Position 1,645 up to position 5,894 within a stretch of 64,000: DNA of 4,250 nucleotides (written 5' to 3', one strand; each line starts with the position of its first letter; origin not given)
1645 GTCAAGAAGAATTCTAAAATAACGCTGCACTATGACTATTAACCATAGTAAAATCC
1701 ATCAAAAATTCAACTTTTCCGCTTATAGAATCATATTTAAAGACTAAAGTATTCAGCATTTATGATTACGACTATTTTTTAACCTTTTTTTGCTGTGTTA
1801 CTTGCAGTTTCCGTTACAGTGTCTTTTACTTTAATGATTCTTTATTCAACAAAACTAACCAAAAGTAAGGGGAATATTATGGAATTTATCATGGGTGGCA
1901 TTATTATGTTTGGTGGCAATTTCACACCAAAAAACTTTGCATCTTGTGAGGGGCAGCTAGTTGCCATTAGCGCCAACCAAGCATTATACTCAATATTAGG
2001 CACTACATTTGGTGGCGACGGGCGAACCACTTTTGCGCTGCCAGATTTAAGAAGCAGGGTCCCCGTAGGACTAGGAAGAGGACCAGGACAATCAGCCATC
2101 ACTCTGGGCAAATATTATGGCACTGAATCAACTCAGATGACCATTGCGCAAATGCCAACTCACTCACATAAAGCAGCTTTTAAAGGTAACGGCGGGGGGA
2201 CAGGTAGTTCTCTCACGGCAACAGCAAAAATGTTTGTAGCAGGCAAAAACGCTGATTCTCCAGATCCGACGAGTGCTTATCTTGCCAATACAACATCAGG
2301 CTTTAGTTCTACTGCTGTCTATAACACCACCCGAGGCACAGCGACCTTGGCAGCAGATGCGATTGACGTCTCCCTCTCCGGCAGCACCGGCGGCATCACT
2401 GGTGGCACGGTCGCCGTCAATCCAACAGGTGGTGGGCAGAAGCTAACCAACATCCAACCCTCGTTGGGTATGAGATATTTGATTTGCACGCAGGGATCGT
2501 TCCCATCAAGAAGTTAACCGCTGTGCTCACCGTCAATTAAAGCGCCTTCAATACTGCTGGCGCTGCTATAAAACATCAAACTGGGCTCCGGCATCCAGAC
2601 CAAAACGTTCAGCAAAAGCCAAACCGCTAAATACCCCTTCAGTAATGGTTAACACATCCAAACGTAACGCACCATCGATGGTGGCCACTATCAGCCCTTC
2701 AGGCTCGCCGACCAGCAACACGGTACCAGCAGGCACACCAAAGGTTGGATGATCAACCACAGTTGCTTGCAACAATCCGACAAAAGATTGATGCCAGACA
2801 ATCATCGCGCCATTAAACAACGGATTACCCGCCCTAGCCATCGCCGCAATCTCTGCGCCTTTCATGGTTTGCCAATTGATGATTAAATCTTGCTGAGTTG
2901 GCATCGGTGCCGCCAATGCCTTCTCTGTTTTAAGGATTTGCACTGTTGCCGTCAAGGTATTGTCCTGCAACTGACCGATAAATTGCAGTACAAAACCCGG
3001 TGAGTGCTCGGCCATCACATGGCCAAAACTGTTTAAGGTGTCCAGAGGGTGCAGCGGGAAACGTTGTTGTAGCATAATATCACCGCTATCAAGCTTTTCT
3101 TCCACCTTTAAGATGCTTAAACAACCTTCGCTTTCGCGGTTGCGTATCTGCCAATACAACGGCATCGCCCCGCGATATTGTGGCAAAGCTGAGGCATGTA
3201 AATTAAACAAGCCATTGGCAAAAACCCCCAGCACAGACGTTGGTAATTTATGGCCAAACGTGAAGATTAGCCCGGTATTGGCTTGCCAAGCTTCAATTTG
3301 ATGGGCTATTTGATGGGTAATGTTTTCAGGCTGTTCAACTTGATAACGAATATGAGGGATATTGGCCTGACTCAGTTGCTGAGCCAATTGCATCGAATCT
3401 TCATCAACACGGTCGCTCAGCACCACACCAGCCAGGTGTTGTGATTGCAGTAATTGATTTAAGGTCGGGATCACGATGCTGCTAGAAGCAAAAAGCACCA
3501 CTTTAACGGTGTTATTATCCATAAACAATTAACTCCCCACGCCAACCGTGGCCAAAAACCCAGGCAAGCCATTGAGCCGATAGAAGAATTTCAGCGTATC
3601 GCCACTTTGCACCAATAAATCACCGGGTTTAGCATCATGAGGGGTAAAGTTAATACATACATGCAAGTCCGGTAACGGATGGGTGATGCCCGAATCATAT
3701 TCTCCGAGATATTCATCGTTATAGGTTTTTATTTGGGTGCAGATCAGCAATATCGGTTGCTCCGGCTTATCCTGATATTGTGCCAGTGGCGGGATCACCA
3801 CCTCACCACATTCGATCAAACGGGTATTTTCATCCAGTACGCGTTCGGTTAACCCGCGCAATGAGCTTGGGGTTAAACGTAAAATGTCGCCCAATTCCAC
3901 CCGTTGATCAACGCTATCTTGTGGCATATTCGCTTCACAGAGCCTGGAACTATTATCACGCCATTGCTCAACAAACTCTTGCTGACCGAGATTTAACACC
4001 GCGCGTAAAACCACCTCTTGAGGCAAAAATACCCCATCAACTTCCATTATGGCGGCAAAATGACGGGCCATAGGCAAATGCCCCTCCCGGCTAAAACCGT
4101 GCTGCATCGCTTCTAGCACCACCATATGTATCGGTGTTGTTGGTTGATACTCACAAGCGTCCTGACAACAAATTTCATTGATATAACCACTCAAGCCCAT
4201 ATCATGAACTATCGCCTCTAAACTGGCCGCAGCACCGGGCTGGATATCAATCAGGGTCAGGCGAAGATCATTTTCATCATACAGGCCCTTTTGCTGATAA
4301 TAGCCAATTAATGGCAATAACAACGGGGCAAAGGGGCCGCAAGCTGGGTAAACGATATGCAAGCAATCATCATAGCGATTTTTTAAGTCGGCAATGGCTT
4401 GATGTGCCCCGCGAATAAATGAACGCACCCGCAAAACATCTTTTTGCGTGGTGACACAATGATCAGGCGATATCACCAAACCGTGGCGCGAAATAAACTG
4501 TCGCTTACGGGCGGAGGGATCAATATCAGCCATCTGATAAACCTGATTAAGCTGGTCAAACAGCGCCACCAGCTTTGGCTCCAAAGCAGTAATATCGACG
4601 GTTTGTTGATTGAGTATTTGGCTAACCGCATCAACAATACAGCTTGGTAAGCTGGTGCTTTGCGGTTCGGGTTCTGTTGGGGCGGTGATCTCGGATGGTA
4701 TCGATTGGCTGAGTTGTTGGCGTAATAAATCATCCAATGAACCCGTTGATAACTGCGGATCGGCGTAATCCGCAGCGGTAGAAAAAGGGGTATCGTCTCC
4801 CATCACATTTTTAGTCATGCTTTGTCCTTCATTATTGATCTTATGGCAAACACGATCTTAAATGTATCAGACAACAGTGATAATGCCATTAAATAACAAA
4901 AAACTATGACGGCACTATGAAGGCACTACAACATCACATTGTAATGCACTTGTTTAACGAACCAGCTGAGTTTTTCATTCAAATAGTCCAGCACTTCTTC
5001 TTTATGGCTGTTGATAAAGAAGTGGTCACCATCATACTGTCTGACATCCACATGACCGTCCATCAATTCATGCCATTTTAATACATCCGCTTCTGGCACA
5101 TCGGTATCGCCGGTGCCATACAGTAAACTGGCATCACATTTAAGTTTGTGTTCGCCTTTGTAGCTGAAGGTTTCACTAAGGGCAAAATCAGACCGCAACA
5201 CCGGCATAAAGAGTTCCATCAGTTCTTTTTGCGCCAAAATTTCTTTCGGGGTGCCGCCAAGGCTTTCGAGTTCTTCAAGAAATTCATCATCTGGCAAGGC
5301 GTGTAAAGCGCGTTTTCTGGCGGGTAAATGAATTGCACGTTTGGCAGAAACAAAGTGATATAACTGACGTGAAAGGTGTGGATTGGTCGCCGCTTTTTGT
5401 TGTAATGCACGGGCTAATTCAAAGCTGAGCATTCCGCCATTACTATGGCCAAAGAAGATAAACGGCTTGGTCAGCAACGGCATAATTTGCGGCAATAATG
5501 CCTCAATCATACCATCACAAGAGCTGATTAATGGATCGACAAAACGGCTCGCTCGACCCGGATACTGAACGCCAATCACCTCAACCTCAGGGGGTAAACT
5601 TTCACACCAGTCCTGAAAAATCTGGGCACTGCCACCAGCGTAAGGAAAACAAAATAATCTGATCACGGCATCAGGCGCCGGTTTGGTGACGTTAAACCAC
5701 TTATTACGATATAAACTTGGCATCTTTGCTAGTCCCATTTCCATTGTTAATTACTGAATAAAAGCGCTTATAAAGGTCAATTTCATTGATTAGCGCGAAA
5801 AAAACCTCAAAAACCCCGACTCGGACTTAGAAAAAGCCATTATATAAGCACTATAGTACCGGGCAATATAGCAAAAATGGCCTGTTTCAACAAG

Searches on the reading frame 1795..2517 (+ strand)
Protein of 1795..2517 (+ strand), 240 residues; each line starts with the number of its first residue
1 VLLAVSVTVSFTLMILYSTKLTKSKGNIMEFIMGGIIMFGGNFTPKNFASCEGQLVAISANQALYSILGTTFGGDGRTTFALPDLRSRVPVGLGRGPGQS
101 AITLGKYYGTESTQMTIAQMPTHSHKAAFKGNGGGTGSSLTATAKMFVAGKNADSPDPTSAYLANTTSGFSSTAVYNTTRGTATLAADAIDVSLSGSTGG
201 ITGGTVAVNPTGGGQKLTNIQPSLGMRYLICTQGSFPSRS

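Call 12: search_protein_families(library=pfam, proteins=[window:1795-2517:+])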
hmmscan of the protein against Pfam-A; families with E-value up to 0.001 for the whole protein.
window:1795-2517:+ (240 aa): 1 family
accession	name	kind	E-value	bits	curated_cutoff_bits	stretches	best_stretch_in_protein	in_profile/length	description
PF07484.17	Collar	-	3.8e-25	88.1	24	1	34-90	1-57/57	Phage Tail Collar Domain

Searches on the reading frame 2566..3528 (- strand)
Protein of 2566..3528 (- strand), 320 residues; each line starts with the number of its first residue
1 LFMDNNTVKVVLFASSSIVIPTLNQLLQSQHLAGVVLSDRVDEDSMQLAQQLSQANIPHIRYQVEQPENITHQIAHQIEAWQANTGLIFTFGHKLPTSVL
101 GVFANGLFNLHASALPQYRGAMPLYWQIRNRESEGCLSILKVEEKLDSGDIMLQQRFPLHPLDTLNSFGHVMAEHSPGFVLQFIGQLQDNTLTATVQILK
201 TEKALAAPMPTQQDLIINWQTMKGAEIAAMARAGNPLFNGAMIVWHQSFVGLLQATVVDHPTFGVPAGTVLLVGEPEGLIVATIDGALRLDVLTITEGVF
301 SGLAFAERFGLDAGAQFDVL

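Call 12: search_protein_families(library=pfam, proteins=[window:2566-3528:-])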
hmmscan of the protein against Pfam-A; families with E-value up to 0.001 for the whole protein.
window:2566-3528:- (320 aa): 2 families
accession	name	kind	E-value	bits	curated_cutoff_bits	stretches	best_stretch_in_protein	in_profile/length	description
PF00551.24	Formyl_trans_N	-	4.8e-17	62.7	26.1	1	9-174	2-171/181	Formyl transferase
PF02911.23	Formyl_trans_C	-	6.8e-07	29.8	21.1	1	211-295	3-84/100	Formyl transferase, C-terminal domain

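Call 20: search_protein_families(library=ncbifam, max_evalue=0.01, proteins=[window:2566-3528:-])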
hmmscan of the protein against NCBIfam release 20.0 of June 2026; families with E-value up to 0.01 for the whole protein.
window:2566-3528:- (320 aa): 7 families
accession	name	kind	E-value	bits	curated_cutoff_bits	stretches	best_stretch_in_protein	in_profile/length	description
TIGR00460.1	fmt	equivalog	5.7e-31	107.8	201.5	1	9-291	2-285/315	methionyl-tRNA formyltransferase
NF005998.1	PRK08125.1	equivalog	2.1e-23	82.6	777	1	9-312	2-299/649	bifunctional UDP-4-amino-4-deoxy-L-arabinose formyltransferase/UDP-glucuronic acid oxidase ArnA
NF005414.0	PRK06988.1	equivalog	6.3e-17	61.5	316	1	9-248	4-240/311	formyltransferase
TIGR00639.1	PurN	equivalog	2.8e-08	33.5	150.1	1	35-169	32-166/192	phosphoribosylglycinamide formyltransferase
NF004684.0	PRK06027.1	subfamily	0.0038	17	223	1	46-154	127-237/286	formyltetrahydrofolate deformylase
NF005755.0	PRK07579.1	equivalog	0.005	16.7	238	1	92-194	75-174/245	dTDP-4-amino-4,6-dideoxyglucose formyltransferase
TIGR02944.1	suf_reg_Xantho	equivalog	0.0088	16.4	110.65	0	15-79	34-98/130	SUF system Fe-S cluster assembly regulator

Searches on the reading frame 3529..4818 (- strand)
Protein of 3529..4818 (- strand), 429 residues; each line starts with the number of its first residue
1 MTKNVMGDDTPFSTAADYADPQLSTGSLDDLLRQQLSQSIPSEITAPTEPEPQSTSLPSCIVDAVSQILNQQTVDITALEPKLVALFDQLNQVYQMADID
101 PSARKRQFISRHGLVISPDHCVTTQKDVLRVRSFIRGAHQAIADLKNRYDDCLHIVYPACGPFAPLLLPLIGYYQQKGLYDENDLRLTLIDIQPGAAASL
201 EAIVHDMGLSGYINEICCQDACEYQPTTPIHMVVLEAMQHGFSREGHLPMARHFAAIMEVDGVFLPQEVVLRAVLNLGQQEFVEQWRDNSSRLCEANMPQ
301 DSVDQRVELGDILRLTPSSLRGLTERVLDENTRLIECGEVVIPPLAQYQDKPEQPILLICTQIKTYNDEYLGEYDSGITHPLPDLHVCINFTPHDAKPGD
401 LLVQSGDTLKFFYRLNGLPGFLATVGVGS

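Call 12: search_protein_families(library=pfam, proteins=[window:3529-4818:-])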
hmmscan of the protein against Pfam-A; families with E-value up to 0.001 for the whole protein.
window:3529-4818:- (429 aa): 0 families

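Call 20: search_protein_families(library=ncbifam, max_evalue=0.01, proteins=[window:3529-4818:-])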
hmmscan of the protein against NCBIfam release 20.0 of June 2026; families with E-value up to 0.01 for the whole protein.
window:3529-4818:- (429 aa): 0 families

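Call 23: search_solved_structures(query=window:3529-4818:-, max_evalue=10)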
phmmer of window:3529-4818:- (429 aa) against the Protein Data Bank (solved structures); distinct sequences matched with E-value up to 10: 0.

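Call 59: find_homologous_proteins(query=window:3529-4818:-, max_evalue=0.001)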
Query window:3529-4818:- (429 aa): 351 proteins with E <= 0.001 among 8000 candidates; the best 120 are listed.
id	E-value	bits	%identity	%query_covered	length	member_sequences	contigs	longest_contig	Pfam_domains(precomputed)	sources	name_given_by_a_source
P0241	3.1e-290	981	100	100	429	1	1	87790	-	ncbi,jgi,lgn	ncbi:MAG: hypothetical protein ACI8WB_000073 [Phenylobacterium sp.]|jgi:hypothetical protein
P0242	8.2e-201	686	68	100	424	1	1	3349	-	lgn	-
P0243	2.4e-193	661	67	99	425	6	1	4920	-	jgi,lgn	-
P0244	2.0e-192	658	67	100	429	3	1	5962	-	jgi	-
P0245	3.3e-191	654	66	99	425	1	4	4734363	-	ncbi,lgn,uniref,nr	ncbi:hypothetical protein FR932_09540 [Moritella marina ATCC 15381]|uniref:Uncharacterized protein n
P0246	3.0e-175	602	71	84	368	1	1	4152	-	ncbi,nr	ncbi:MAG: hypothetical protein HRT35_31750, partial [Algicola sp.]|nr:hypothetical protein [Algicola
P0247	1.6e-174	599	61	99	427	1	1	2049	-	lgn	-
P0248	2.9e-172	592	62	99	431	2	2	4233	-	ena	-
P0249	2.0e-169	583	68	84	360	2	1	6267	-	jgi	-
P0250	1.0e-168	580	62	99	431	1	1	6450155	-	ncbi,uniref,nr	ncbi:hypothetical protein [Thalassomonas haliotis]|uniref:Uncharacterized protein n=1 Tax=Thalassomo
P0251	4.4e-167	575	60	98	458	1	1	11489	-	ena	-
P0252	1.3e-166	573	62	98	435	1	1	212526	-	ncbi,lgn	-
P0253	1.8e-166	573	62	97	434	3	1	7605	-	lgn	-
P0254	5.6e-165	568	63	96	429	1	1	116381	-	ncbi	-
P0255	1.1e-163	564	59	99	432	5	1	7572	-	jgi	jgi:hypothetical protein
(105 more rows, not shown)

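Call 60: find_encoding_contigs(protein=P0250, flank=8000, max_places=2)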
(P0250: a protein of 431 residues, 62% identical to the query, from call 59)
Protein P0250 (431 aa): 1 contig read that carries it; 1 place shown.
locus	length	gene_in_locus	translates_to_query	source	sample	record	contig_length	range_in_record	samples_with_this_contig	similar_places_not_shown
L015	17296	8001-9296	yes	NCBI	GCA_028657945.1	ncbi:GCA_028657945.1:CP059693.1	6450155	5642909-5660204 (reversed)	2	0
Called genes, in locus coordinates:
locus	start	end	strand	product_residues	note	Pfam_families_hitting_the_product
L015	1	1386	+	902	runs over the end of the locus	PF00801:PKD (weak), PF18911:PKD_4 (weak), PF13385:Laminin_G_3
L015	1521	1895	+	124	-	-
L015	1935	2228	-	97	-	-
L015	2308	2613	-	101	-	PF00036:EF-hand_1 (faint), PF13202:EF-hand_5 (faint), PF13405:EF-hand_6 (faint), PF13499:EF-hand_7 (weak)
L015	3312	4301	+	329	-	PF05141:DIT1_PvcA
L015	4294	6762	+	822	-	PF00702:Hydrolase, PF12710:HAD (weak), PF13419:HAD_2, PF13242:Hydrolase_like, PF05141:DIT1_PvcA, PF02668:TauD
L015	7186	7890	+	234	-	PF05118:Asp_Arg_Hydrox, PF07883:Cupin_2 (faint)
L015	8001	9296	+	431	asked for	-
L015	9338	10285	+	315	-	PF00551:Formyl_trans_N, PF02911:Formyl_trans_C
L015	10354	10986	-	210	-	PF07484:Collar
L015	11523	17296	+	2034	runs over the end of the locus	PF03160:Calx-beta, PF17892:Cadherin_5, PF17963:Big_9, PF17803:Cadherin_4, PF17892:Cadherin_5, PF17963:Big_9, PF17803:Cadherin_4, PF17892:Cadherin_5, +5 more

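Call 61: find_encoding_contigs(protein=P0245, flank=8000, max_places=2)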
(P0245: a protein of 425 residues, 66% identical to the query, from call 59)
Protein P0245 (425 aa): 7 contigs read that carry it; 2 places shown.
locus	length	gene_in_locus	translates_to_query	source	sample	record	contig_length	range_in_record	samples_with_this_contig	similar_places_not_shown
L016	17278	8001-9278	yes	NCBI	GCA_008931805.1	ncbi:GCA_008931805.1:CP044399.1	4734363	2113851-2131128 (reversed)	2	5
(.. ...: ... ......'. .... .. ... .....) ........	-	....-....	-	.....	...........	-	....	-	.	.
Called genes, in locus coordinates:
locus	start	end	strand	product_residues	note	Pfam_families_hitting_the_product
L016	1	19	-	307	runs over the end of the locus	PF00892:EamA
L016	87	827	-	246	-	PF02678:Pirin, PF07883:Cupin_2 (faint), PF17954:Pirin_C_2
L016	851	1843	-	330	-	PF13409:GST_N_2, PF00043:GST_C (weak), PF13410:GST_C_2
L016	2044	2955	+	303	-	PF00126:HTH_1, PF03466:LysR_substrate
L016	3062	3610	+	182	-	PF13302:Acetyltransf_3, PF13420:Acetyltransf_4, PF00583:Acetyltransf_1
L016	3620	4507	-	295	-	PF00126:HTH_1, PF03466:LysR_substrate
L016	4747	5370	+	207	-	PF02798:GST_N, PF13417:GST_N_3, PF13409:GST_N_2, PF00043:GST_C, PF21972:Arc1p_N_like (weak)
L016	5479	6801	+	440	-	PF01243:PNPOx_N (weak)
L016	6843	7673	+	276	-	PF08030:NAD_binding_6 (faint), PF00175:NAD_binding_1, PF00111:Fer2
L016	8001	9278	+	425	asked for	-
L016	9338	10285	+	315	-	PF00551:Formyl_trans_N, PF02911:Formyl_trans_C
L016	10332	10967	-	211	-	PF07484:Collar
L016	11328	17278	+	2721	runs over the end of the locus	PF17803:Cadherin_4 (faint), PF05345:He_PIG, PF05345:He_PIG, PF05345:He_PIG, PF17963:Big_9 (weak), PF05345:He_PIG, PF17963:Big_9 (weak), PF05345:He_PIG, +5 more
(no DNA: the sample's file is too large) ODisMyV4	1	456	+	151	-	?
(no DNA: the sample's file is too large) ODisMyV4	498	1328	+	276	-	PF08030:NAD_binding_6 (faint), PF00175:NAD_binding_1, PF00111:Fer2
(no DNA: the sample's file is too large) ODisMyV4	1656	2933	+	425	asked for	-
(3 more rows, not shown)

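Call 82: search_protein_families(library=pfam, alignment_id=A1, max_evalue=1)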
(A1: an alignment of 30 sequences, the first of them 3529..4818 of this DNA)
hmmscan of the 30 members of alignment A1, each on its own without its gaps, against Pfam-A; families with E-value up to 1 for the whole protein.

A. member 1, window:3529-4818:- (429 aa): 1 family
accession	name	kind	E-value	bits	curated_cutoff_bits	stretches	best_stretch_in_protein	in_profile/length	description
PF12444.13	Sox_N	-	0.1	14.1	23.1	1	51-70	45-64/76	Sox developmental protein N terminal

B. families by the number of members that match (of 30 scanned): 16 families
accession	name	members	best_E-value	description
PF13649.12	Methyltransf_25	14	2.3e-05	Methyltransferase domain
PF08242.18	Methyltransf_12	4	0.0068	Methyltransferase domain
PF08241.18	Methyltransf_11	3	0.0033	Methyltransferase domain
PF17082.10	Spc29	1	0.0039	Spindle Pole Component 29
PF19699.4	CLSTN_C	1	0.0055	Calsyntenin C-terminal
PF11186.13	DUF2972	1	0.0059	Protein of unknown function (DUF2972)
PF13489.12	Methyltransf_23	1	0.016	Methyltransferase domain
PF13847.12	Methyltransf_31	1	0.029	Methyltransferase domain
PF03882.20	KicB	1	0.074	MukF winged-helix domain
PF12170.13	DNA_pol3_tau_5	1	0.081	DNA polymerase III tau subunit V interacting with alpha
PF01739.24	CheR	1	0.095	CheR methyltransferase, SAM binding domain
PF12444.13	Sox_N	1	0.1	Sox developmental protein N terminal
PF11483.13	DUF3209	1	0.14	Protein of unknown function (DUF3209)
PF01071.24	GARS_A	1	0.14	Phosphoribosylglycinamide synthetase, ATP-grasp (A) domain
PF18845.6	baeRF_family3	1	0.18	Bacterial archaeo-eukaryotic release factor family 3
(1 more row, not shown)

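Call 85: predict_structure(alignment_id=A1)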
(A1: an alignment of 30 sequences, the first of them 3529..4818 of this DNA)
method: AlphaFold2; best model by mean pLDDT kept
length: 429 residues; sequences in the alignment: 30
mean_pLDDT: 83.7   pTM: 0.83
mean pLDDT of the five models: 83.7, 82.8, 81.9, 80.9, 80.2
residues with pLDDT >= 90: 266; 70-90: 90; 50-70: 22; < 50: 51
segments of 3 or more residues with pLDDT < 50: 1-30, 32-51
pLDDT, mean of each block of 10 residues (from residue 1): 32 30 40 44 40 77 97 92 94 93 86 75 82 96 97 93 83 97 97 92 95 96 95 82 73 96 96 94 79 83 93 95 90 91 92 91 95 87 92 90 96 81 79
secondary structure, 60 per line:
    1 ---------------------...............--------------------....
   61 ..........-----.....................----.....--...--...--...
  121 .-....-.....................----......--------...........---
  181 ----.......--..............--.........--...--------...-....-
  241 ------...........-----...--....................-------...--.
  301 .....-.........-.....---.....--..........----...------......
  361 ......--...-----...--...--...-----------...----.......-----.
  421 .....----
elements in order: H22-36 H57-70 H76-96 H101-105 E108-110 E113-115 H118-121 H123-126 H128-148 E153-158 H167-177 E185-191 H194-207 E213-218 E232-234 H236-239 H247-257 E263-265 E268-277 H278-287 H300-305 E307-315 H317-321 E325-329 E332-341 E355-366 E369-371 E382-384 E387-389 E401-403 E408-414 E420-425

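Call 87: fold_search(model_id=the predicted structure, library=pdb)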
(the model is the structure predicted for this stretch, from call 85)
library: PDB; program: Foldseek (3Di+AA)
matches with E <= 10: 1434; with E <= 0.001: 335
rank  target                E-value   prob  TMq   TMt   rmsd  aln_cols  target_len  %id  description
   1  3wst_D                3.6e-11  1.00  0.41  0.28  13.9       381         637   12  Crystal structure of C.elegans PRMT7 in complex with SAH(P31) (released 2014-04-23)
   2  3wst_I                1.2e-10  1.00  0.41  0.28  14.2       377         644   11  Crystal structure of C.elegans PRMT7 in complex with SAH(P31) (released 2014-04-23)
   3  3wst_C                1.5e-10  1.00  0.40  0.28  13.5       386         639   11  Crystal structure of C.elegans PRMT7 in complex with SAH(P31) (released 2014-04-23)
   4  3wst_A                2.4e-10  1.00  0.42  0.29  13.0       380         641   11  Crystal structure of C.elegans PRMT7 in complex with SAH(P31) (released 2014-04-23)
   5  3x0d                  2.7e-10  1.00  0.41  0.29  11.1       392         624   10  Crystal structure of C.elegans PRMT7 in complex with SAH (P43212) (released 2014-10-29)
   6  7mx7_A                3.6e-10  1.00  0.40  0.28  11.3       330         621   11  PRMT5:MEP50 complexed with inhibitor PF-06939999 (released 2021-11-17)
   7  4g56_C                3.6e-10  1.00  0.44  0.32  13.9       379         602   11  Crystal Structure of full length PRMT5/MEP50 complexes from Xenopus laevis (released 2012-10-03)
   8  9mgp_A                4.1e-10  1.00  0.42  0.30   9.9       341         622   11  Crystal structure of PRMT5:MEP50 in complex with MTA and compound 46a (released 2025-03-05)
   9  7mxn_A                4.3e-10  1.00  0.42  0.30  14.4       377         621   11  PRMT5(M420T mutant):MEP50 complexed with inhibitor PF-06939999 (released 2021-11-17)
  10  4g56_A                4.6e-10  1.00  0.41  0.30   9.6       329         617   12  Crystal Structure of full length PRMT5/MEP50 complexes from Xenopus laevis (released 2012-10-03)
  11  4gqb_A                4.6e-10  1.00  0.44  0.31  16.9       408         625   11  Crystal Structure of the human PRMT5:MEP50 Complex (released 2012-10-17)
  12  3wst_M                5.1e-10  1.00  0.39  0.27  13.6       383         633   11  Crystal structure of C.elegans PRMT7 in complex with SAH(P31) (released 2014-04-23)
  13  6ugh_A                7.2e-10  1.00  0.42  0.32  16.1       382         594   12  Cryo-EM structure of the apo form of human PRMT5:MEP50 complex at a resolution of 3.4 angstrom (released 2020-12-09)
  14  9mgr_A                7.2e-10  1.00  0.42  0.30  13.8       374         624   11  Crystal structure of PRMT5:MEP50 in complex with MTA and compound 51 (released 2025-03-05)
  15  7uy1_A                7.7e-10  1.00  0.43  0.31  15.4       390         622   12  HUMAN PRMT5:MEP50 COMPLEX WITH MTA and Fragment 5 Bound (released 2022-10-05)
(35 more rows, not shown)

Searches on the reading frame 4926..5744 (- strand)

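Call 12: search_protein_families(library=pfam, proteins=[window:4926-5744:-])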
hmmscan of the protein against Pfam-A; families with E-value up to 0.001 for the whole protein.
window:4926-5744:- (272 aa): 1 family
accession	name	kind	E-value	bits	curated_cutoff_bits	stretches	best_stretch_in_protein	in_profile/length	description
PF00975.26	Thioesterase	-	2.9e-44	152.4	26.4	1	29-258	2-225/226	Thioesterase domain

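Call 20: search_protein_families(library=ncbifam, max_evalue=0.01, proteins=[window:4926-5744:-])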
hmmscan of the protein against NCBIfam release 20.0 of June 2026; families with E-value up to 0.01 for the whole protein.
window:4926-5744:- (272 aa): 3 families
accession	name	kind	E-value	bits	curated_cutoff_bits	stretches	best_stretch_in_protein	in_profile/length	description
NF040607.1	mycolic_Pks13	equivalog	2.2e-05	22.1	2100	1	26-119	1422-1506/1680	polyketide synthase Pks13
NF058580.1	lipase_V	equivalog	0.0011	18.7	300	0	178-250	165-229/230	EstV family lipase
NF007605.2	PRK10252.1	equivalog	0.0067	13.9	2400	1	29-120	1067-1157/1292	enterobactin non-ribosomal peptide synthetase EntF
